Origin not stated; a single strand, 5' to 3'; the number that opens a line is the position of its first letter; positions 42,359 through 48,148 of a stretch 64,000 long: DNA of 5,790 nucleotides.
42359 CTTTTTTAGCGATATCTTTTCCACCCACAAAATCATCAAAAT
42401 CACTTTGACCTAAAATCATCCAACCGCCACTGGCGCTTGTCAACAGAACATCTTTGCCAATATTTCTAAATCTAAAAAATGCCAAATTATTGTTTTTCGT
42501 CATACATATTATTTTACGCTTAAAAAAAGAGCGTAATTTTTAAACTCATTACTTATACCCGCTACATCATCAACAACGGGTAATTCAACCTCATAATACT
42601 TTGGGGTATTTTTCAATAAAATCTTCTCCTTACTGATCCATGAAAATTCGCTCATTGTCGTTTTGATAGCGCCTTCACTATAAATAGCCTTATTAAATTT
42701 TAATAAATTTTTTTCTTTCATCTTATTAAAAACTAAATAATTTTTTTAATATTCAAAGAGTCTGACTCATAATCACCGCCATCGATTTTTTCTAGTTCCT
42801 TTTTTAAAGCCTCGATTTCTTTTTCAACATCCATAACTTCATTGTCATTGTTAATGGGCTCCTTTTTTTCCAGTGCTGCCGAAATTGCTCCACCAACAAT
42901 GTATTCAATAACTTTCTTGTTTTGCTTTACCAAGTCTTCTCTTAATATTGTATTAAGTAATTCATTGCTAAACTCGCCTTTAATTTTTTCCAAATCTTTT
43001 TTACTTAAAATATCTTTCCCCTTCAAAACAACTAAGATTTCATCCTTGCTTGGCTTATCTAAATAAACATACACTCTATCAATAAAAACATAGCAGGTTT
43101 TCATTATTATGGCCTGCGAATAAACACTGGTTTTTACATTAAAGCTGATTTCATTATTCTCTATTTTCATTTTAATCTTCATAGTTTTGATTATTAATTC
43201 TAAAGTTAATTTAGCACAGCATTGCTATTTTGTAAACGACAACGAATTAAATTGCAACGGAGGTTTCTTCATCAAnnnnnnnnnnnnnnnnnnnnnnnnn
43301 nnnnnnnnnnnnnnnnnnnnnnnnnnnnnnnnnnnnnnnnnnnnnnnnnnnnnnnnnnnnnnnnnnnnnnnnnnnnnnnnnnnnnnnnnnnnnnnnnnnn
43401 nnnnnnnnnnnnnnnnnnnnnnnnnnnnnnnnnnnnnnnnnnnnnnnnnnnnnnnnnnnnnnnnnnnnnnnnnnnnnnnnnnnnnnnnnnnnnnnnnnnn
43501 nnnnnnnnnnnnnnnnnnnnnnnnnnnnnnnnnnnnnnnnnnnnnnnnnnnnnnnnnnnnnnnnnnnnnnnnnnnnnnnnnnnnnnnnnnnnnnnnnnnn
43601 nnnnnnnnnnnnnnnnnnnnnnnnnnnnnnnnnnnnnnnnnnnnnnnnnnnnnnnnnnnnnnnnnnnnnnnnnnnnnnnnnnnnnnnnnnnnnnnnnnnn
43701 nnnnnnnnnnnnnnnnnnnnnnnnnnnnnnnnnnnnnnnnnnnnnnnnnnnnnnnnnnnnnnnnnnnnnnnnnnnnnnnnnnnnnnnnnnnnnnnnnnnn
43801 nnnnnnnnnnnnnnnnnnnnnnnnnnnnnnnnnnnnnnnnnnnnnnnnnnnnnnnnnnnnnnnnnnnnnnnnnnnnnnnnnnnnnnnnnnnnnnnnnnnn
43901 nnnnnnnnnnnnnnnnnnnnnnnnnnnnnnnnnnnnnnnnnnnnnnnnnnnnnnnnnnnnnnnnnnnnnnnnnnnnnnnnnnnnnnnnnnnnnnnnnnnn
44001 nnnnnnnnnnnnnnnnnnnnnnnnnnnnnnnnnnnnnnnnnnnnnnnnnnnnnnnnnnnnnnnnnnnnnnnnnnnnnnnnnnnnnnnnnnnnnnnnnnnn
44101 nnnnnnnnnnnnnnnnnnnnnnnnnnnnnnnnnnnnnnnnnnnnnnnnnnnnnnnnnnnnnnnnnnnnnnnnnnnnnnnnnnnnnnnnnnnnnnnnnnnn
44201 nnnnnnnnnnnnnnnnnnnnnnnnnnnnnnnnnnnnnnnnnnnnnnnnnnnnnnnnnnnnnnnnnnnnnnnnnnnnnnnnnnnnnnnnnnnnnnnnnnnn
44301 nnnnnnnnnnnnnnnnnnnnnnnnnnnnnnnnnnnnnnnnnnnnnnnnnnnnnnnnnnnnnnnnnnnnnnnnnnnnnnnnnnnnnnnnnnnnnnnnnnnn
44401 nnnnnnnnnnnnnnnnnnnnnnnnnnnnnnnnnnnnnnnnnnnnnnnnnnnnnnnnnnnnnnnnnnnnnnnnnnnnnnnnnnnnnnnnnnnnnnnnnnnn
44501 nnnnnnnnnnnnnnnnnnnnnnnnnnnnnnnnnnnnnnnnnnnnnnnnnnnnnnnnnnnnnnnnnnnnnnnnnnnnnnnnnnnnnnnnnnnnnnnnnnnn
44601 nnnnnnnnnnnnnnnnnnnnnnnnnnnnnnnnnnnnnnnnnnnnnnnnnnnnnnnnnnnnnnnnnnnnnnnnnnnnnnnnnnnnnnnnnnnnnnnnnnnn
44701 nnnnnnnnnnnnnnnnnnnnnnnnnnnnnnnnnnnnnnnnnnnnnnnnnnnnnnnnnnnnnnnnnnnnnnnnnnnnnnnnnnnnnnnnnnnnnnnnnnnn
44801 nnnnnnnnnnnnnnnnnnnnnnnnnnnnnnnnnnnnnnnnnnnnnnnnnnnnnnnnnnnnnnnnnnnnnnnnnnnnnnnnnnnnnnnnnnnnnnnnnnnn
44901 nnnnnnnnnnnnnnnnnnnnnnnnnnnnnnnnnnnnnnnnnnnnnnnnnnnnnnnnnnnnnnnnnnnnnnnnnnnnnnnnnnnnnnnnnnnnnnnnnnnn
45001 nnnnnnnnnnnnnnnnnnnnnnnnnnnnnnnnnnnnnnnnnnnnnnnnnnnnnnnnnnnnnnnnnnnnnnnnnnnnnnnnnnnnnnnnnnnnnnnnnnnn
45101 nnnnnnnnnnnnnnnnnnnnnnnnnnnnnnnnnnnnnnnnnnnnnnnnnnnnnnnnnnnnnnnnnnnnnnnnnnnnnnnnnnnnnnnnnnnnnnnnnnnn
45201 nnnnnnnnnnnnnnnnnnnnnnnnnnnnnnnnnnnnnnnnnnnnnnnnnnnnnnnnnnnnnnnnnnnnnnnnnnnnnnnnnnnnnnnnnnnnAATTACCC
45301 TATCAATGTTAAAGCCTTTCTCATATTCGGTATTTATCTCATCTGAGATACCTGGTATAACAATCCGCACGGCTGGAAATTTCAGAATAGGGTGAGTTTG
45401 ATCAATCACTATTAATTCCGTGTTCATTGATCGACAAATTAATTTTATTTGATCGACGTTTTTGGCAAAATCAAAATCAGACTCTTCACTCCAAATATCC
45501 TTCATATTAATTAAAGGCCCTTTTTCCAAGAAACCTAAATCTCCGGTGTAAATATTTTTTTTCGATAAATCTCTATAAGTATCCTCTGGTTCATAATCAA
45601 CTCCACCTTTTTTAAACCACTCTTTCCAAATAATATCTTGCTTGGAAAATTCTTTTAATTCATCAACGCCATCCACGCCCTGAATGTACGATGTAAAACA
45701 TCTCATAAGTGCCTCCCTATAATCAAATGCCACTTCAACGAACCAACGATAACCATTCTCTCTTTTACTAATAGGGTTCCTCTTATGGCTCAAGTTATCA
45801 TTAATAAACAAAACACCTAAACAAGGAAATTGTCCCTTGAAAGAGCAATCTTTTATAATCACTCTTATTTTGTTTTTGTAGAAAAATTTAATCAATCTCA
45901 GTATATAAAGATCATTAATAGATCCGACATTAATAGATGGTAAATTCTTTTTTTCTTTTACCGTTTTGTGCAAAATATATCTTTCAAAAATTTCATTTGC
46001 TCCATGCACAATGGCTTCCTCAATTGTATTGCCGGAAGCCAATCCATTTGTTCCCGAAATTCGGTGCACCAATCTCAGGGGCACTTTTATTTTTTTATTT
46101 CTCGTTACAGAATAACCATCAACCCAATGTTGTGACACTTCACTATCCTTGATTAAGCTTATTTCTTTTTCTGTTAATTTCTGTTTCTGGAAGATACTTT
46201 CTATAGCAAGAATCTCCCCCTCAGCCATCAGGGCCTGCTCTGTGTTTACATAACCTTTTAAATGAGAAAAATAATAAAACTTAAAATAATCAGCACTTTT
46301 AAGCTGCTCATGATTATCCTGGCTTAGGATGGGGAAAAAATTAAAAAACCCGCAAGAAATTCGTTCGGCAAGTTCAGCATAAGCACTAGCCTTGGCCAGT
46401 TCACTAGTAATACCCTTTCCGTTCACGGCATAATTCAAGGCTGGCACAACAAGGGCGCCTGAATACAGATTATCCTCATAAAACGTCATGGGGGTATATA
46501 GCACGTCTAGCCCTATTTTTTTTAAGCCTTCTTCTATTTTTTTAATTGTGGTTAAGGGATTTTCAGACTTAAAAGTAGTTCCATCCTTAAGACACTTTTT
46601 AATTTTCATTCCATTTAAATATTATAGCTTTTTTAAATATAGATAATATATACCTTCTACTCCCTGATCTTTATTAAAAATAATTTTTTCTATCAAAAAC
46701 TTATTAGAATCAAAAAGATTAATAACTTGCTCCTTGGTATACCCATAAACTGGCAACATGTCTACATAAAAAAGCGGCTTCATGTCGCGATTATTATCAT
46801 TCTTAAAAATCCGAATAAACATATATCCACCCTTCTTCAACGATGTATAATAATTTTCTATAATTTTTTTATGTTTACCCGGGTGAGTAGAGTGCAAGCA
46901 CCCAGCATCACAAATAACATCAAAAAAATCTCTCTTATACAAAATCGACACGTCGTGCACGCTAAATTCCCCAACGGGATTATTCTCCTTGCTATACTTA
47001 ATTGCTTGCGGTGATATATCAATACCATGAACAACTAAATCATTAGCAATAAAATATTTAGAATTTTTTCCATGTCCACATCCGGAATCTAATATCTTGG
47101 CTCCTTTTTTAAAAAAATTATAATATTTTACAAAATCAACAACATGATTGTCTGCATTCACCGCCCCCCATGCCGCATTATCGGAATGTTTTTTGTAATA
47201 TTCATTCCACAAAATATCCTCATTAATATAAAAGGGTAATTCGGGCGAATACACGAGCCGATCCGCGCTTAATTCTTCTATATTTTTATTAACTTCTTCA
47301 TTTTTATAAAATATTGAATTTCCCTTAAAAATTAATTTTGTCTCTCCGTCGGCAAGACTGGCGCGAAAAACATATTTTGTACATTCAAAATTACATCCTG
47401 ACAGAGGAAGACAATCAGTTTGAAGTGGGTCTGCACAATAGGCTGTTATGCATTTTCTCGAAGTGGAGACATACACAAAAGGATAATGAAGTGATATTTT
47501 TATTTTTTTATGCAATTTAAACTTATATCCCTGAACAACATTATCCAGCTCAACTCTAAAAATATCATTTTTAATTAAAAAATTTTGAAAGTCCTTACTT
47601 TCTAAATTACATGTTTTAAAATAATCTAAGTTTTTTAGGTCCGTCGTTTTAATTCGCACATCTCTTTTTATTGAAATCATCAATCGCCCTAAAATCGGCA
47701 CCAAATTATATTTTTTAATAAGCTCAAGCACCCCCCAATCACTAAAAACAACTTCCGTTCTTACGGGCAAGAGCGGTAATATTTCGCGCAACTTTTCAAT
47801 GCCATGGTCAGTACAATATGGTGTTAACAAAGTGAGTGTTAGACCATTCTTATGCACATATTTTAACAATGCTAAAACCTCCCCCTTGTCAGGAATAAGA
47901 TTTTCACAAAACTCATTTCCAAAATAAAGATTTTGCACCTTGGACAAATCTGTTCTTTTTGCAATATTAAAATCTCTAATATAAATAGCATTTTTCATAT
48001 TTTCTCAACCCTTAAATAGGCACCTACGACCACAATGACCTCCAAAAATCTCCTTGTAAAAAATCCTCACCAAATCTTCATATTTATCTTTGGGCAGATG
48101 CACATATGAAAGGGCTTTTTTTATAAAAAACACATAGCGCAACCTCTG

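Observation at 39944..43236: Hxs-type core cassette (two HxsD-like, HxsB-like, HxsC-like) embedded in a much larger enzyme set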

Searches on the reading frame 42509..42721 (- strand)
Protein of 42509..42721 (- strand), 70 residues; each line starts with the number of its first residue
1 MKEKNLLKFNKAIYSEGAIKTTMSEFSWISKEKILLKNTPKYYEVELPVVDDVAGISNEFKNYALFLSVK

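Call 3: search_protein_families(library=ncbifam, proteins=[window:42509-42721:-], max_evalue=0.01)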
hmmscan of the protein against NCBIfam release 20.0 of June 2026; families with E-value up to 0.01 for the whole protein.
window:42509-42721:- (70 aa): 1 family
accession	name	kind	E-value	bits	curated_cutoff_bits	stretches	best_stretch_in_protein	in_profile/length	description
NF038315.1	HxsD_rel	equivalog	5.3e-10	39.4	41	1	7-68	1-61/62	HxsD-like protein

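Call 4: search_protein_families(library=pfam, proteins=[window:42509-42721:-], max_evalue=0.01)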
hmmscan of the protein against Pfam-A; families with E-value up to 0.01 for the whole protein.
window:42509-42721:- (70 aa): 0 families

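Call 37: search_protein_families(library=padloc, proteins=[window:42509-42721:-], max_evalue=0.001)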
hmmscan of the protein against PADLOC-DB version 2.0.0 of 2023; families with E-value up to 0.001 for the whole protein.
window:42509-42721:- (70 aa): 0 families

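Call 78: search_protein_representatives(protein=window:42509-42721:-)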
Query: 70 residues. Proteins with E-value up to 0.001 (for the whole library): 7; up to 1e-10: 2; up to 1e-30: 0. The best 7 are listed.
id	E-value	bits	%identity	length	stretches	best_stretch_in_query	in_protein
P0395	3.3e-26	105.8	77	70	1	1-70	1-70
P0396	9.8e-21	88.6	61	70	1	1-70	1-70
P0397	3.1e-06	43.0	40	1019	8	34-59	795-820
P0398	2.1e-04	37.2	41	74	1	6-69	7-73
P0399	3.6e-04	36.5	39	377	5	10-40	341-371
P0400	6.8e-04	35.6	37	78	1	1-70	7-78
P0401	9.0e-04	35.2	40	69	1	3-68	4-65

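Call 80: search_protein_families(library=ncbifam, alignment_id=A3, max_evalue=0.001)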
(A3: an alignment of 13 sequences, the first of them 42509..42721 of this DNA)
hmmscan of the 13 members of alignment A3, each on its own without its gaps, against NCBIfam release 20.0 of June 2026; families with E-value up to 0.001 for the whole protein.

A. member 1, window:42509-42721:- (70 aa): 1 family
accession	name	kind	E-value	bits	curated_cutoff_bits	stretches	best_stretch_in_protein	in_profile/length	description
NF038315.1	HxsD_rel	equivalog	5.3e-10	39.4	41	1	7-68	1-61/62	HxsD-like protein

B. families by the number of members that match (of 13 scanned): 2 families
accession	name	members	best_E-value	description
NF038315.1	HxsD_rel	13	1.3e-22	HxsD-like protein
TIGR03976.1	chp_LLNDYxLRE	2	1e-05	His-Xaa-Ser system protein HxsD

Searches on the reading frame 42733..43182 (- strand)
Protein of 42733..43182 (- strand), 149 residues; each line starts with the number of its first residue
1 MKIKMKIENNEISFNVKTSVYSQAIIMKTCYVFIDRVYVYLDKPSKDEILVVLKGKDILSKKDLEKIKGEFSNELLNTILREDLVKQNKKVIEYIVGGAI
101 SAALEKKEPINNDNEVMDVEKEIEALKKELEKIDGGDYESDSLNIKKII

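Call 3: search_protein_families(library=ncbifam, proteins=[window:42733-43182:-], max_evalue=0.01)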
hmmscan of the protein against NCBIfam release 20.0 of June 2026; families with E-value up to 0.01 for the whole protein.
window:42733-43182:- (149 aa): 1 family
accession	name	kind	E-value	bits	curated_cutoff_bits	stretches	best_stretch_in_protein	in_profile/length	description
TIGR03976.1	chp_LLNDYxLRE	equivalog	1.6e-15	57.2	50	1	17-104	2-88/90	His-Xaa-Ser system protein HxsD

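Call 4: search_protein_families(library=pfam, proteins=[window:42733-43182:-], max_evalue=0.01)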
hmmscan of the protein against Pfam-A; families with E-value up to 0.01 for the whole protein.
window:42733-43182:- (149 aa): 0 families

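Call 37: search_protein_families(library=padloc, proteins=[window:42733-43182:-], max_evalue=0.001)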
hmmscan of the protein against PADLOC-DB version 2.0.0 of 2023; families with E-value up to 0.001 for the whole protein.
window:42733-43182:- (149 aa): 0 families

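Call 45: list_cluster_members(proteins=[window:42733-43182:-, window:42509-42721:-, window:39944-41083:-, window:39638-39904:-, window:33035-33922:-, window:31908-33038:-, window:30954-31901:-, window:33935-34690:-, window:30011-30961:-, window:36510-37604:-])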
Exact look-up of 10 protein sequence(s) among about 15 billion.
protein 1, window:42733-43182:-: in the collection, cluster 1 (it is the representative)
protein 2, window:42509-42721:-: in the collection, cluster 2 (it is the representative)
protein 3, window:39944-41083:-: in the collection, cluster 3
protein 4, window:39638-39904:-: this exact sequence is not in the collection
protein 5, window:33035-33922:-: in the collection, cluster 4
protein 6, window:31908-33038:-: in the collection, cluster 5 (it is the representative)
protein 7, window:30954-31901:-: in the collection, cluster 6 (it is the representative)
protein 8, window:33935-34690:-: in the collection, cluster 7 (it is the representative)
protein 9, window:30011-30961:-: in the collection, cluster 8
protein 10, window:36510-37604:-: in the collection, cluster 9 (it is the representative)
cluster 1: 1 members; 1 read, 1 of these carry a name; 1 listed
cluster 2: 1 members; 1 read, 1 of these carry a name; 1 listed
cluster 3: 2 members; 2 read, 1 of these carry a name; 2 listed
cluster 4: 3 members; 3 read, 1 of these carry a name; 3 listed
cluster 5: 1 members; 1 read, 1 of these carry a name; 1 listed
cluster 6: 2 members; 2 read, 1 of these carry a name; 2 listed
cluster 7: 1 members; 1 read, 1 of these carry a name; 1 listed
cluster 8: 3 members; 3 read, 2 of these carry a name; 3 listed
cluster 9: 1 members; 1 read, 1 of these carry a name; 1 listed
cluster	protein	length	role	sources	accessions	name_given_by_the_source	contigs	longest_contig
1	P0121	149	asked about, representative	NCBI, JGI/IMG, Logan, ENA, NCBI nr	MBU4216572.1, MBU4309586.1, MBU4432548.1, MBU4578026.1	His-Xaa-Ser system protein HxsD [Candidatus Parcubacteria bacterium] | His-Xaa-Ser system protein HxsD [Patescibacteria group bacterium]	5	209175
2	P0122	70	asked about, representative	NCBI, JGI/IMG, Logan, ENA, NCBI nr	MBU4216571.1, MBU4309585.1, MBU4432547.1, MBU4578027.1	hypothetical protein L6270_00280 [Candidatus Parcubacteria bacterium] | hypothetical protein [Patescibacteria group bacterium]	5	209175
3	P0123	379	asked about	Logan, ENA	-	-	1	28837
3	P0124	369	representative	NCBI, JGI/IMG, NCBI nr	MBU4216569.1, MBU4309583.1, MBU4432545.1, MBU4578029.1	radical SAM protein [Candidatus Parcubacteria bacterium] | 4Fe-4S cluster-binding domain-containing protein [Patescibacteria group bacterium]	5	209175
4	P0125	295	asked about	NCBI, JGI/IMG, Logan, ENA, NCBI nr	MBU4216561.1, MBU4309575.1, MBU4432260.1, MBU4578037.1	radical SAM protein [Candidatus Parcubacteria bacterium] | radical SAM protein [Patescibacteria group bacterium]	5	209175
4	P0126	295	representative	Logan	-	-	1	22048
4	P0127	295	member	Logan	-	-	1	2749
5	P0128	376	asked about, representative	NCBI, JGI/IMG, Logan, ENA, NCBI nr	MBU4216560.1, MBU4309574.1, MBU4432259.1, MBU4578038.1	radical SAM protein [Candidatus Parcubacteria bacterium] | radical SAM protein [Patescibacteria group bacterium]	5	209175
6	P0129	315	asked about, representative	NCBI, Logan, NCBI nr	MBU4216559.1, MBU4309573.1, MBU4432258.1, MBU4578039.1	radical SAM protein [Candidatus Parcubacteria bacterium] | radical SAM protein [Patescibacteria group bacterium]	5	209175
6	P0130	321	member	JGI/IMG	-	-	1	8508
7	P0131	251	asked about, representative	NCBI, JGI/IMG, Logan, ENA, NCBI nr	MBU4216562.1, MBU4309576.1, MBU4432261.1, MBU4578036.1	radical SAM protein [Candidatus Parcubacteria bacterium] | radical SAM protein [Patescibacteria group bacterium]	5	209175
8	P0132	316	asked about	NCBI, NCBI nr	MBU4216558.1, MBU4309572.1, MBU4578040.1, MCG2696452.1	FUSC family protein [Candidatus Parcubacteria bacterium] | FUSC family protein [Patescibacteria group bacterium]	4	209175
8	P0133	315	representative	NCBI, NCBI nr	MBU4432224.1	FUSC family protein, partial [Patescibacteria group bacterium] | FUSC family protein [Patescibacteria group bacterium]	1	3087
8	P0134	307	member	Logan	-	-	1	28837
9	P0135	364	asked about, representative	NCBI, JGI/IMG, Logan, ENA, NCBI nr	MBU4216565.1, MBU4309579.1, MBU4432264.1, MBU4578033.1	radical SAM protein [Candidatus Parcubacteria bacterium] | radical SAM protein [Patescibacteria group bacterium]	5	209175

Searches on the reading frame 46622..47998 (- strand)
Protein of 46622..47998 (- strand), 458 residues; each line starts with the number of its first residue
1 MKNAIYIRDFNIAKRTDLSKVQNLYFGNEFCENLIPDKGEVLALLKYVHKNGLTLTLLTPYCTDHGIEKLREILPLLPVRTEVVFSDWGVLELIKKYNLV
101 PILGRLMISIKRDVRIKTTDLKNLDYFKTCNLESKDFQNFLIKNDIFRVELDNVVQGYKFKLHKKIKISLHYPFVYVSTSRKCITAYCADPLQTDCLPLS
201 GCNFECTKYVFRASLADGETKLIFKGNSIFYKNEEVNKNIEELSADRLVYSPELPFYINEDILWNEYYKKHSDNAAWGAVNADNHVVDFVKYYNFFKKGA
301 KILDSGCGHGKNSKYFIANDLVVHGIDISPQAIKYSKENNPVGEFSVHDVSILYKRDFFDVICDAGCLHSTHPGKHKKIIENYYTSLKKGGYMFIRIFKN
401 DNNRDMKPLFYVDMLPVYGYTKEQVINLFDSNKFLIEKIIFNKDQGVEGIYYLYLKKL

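Call 7: search_protein_families(library=pfam, proteins=[window:46622-47998:-], max_evalue=0.001)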
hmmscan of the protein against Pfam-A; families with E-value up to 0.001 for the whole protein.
window:46622-47998:- (458 aa): 8 families
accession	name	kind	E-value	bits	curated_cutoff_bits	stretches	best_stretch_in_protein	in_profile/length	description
PF13649.12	Methyltransf_25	-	8.6e-12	46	27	1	302-391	1-97/97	Methyltransferase domain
PF13847.12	Methyltransf_31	-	1e-11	45.2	27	1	297-399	2-113/145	Methyltransferase domain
PF13489.12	Methyltransf_23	-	1.5e-11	44.7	27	1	296-402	20-123/164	Methyltransferase domain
PF08241.18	Methyltransf_11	-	1.4e-10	42.1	21.2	1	303-395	1-95/95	Methyltransferase domain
PF08242.18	Methyltransf_12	-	5.3e-10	40.3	30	1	303-392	1-97/98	Methyltransferase domain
PF03848.20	TehB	-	6.2e-06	26.2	20.4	1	297-395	29-132/193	Tellurite resistance protein TehB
PF02353.26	CMAS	-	5.3e-05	23.1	27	1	296-404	60-173/273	Mycolic acid cyclopropane synthetase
PF05724.17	TPMT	-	0.00021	21.5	26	1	272-345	12-88/218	Thiopurine S-methyltransferase (TPMT)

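Call 8: search_protein_families(library=ncbifam, proteins=[window:46622-47998:-], max_evalue=0.0001)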
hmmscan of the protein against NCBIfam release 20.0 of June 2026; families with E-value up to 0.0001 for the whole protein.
window:46622-47998:- (458 aa): 11 families
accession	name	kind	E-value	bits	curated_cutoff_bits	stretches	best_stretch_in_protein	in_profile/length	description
NF045667.1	MTase_DVU1556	equivalog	3.4e-09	36.5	155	1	295-395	20-119/213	DVU_1556 family methyltransferase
NF008992.0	PRK12335.1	equivalog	2.2e-08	33.6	303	1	281-395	109-223/289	SAM-dependent methyltransferase TehB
TIGR01983.1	UbiG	equivalog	2.3e-07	30.4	102.95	1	298-398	49-154/228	bifunctional 2-polyprenyl-6-hydroxyphenol methylase/3-demethylubiquinol 3-O-methyltransferase UbiG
TIGR02072.1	BioC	equivalog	3.4e-06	27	184.95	1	284-421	21-158/244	malonyl-ACP O-methyltransferase BioC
TIGR02021.1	BchM-ChlM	equivalog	3.5e-06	26.6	158.9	1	297-363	53-124/218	magnesium protoporphyrin IX methyltransferase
NF043040.1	corrin_prot_MT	hypoth_equivalog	3.7e-06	26.5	180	1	297-395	40-147/216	corrinoid protein-associated methyltransferase CpaM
TIGR00477.1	tehB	equivalog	6.4e-06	25.7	219.5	1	235-395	26-174/238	tellurite resistance methyltransferase TehB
NF007610.0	PRK10258.1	equivalog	2.2e-05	23.9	342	1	297-362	41-107/251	malonyl-ACP O-methyltransferase BioC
NF008405.0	PRK11207.1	equivalog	2.8e-05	23.7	218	1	298-395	30-132/198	tellurite resistance methyltransferase TehB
NF011529.0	PRK14968.1-3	equivalog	3.8e-05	23.2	162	1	297-362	33-95/198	putative methyltransferase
NF008686.0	PRK11705.1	equivalog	3.8e-05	22.9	400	1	296-399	165-269/383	cyclopropane fatty acyl phospholipid synthase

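Call 75: list_cluster_members(proteins=[window:46622-47998:-, window:48005-48958:-, window:43276-44796:-, window:49045-49899:-, window:37609-38535:-, window:35366-36502:-, window:34687-35409:-, window:28661-29986:-, window:27936-28640:-, window:38550-39608:-])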
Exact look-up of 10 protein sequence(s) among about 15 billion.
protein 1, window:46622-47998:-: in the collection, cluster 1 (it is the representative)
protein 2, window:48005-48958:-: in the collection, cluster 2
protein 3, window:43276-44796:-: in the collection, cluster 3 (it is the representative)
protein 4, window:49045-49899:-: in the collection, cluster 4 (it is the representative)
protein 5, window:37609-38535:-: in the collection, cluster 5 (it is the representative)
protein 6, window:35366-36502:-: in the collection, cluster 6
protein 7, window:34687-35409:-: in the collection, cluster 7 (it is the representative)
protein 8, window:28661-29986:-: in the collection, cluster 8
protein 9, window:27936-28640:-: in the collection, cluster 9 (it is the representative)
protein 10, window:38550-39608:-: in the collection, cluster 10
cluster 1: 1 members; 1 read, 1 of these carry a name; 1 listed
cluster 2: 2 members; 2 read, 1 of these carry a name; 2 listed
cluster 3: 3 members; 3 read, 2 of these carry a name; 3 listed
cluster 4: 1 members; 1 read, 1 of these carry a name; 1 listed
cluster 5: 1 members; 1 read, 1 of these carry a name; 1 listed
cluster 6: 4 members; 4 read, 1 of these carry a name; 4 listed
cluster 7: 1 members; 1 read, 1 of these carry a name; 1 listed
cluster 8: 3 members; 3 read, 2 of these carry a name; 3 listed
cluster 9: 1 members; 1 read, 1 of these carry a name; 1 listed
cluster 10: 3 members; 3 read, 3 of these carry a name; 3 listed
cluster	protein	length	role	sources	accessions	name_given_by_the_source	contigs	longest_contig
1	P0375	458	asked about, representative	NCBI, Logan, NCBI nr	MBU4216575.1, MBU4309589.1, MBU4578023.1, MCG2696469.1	class I SAM-dependent methyltransferase [Candidatus Parcubacteria bacterium] | class I SAM-dependent methyltransferase [Patescibacteria group bacterium]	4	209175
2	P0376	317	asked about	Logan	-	-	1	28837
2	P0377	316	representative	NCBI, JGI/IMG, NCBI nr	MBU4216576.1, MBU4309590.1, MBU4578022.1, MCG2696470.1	U32 family peptidase [Candidatus Parcubacteria bacterium] | U32 family peptidase [Patescibacteria group bacterium]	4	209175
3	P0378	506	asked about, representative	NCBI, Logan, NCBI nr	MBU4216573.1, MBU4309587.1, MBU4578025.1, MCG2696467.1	UbiA family prenyltransferase [Candidatus Parcubacteria bacterium] | UbiA family prenyltransferase [Patescibacteria group bacterium]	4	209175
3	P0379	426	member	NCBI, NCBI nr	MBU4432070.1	UbiA family prenyltransferase, partial [Patescibacteria group bacterium] | UbiA family prenyltransferase [Patescibacteria group bacterium]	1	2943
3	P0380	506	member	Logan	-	-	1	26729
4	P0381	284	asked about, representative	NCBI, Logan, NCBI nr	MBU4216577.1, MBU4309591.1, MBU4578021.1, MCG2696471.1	carotenoid biosynthesis protein [Candidatus Parcubacteria bacterium] | carotenoid biosynthesis protein [Patescibacteria group bacterium]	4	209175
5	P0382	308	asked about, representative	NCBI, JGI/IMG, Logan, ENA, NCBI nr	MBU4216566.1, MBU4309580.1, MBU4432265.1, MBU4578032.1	hypothetical protein L6270_00255 [Candidatus Parcubacteria bacterium] | hypothetical protein [Patescibacteria group bacterium]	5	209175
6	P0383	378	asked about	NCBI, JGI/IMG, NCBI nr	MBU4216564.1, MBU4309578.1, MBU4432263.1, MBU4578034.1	radical SAM protein [Candidatus Parcubacteria bacterium] | radical SAM protein [Patescibacteria group bacterium]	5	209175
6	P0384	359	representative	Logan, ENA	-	-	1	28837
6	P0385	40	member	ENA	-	-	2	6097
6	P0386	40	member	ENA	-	-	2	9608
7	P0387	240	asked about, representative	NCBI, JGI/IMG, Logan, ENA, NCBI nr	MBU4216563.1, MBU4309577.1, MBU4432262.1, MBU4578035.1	diphthine--ammonia ligase [Candidatus Parcubacteria bacterium] | diphthine--ammonia ligase [Patescibacteria group bacterium]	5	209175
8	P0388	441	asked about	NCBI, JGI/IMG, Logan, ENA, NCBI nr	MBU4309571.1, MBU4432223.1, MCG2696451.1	hypothetical protein L6270_00210 [Candidatus Parcubacteria bacterium] | hypothetical protein [Patescibacteria group bacterium]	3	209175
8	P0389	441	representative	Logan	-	-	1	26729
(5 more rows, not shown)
